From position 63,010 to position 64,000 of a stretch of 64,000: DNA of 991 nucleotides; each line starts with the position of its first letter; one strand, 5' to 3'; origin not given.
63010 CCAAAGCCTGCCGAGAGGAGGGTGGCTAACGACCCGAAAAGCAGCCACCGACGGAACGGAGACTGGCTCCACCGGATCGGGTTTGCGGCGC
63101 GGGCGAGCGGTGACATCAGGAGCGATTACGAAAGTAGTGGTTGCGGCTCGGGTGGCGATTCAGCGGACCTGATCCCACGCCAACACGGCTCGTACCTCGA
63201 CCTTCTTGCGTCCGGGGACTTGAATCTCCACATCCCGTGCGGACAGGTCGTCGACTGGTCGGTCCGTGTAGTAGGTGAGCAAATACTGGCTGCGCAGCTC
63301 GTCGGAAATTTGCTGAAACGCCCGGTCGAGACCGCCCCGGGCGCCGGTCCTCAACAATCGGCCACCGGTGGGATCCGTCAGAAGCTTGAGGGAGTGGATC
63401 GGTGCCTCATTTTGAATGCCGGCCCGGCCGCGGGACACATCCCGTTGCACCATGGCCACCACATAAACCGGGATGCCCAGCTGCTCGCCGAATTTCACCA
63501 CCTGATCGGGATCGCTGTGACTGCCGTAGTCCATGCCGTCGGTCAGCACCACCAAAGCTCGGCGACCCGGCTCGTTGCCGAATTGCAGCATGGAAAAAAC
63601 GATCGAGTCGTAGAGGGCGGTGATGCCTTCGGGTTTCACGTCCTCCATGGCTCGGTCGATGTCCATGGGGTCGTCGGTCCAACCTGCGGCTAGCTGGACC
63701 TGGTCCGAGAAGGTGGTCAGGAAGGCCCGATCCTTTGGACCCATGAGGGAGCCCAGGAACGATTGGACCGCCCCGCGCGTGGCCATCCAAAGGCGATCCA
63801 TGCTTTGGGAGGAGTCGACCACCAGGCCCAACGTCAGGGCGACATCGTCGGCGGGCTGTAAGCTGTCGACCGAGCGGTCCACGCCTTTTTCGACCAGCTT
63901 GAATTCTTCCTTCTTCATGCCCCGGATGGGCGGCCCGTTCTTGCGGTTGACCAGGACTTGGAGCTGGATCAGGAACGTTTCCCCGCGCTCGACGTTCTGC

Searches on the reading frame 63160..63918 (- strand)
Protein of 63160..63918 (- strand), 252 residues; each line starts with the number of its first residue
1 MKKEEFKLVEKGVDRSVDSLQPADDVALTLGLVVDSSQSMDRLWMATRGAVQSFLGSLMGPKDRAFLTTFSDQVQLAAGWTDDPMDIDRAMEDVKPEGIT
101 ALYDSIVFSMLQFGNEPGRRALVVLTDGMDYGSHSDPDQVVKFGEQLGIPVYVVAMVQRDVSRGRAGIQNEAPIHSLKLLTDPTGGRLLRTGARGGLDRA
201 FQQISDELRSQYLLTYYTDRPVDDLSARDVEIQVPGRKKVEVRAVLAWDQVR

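Call 8: search_protein_families(library=pfam, proteins=[window:63160-63918:-], max_evalue=0.01)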
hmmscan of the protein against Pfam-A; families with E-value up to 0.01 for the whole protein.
window:63160-63918:- (252 aa): 2 families
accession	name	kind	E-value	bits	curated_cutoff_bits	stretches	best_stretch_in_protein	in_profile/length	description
PF13519.12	VWA_2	-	8.5e-12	46.1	27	1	32-128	3-106/107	von Willebrand factor type A domain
PF00092.34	VWA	-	1.6e-07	32.2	23.8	1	32-161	4-144/174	von Willebrand factor type A domain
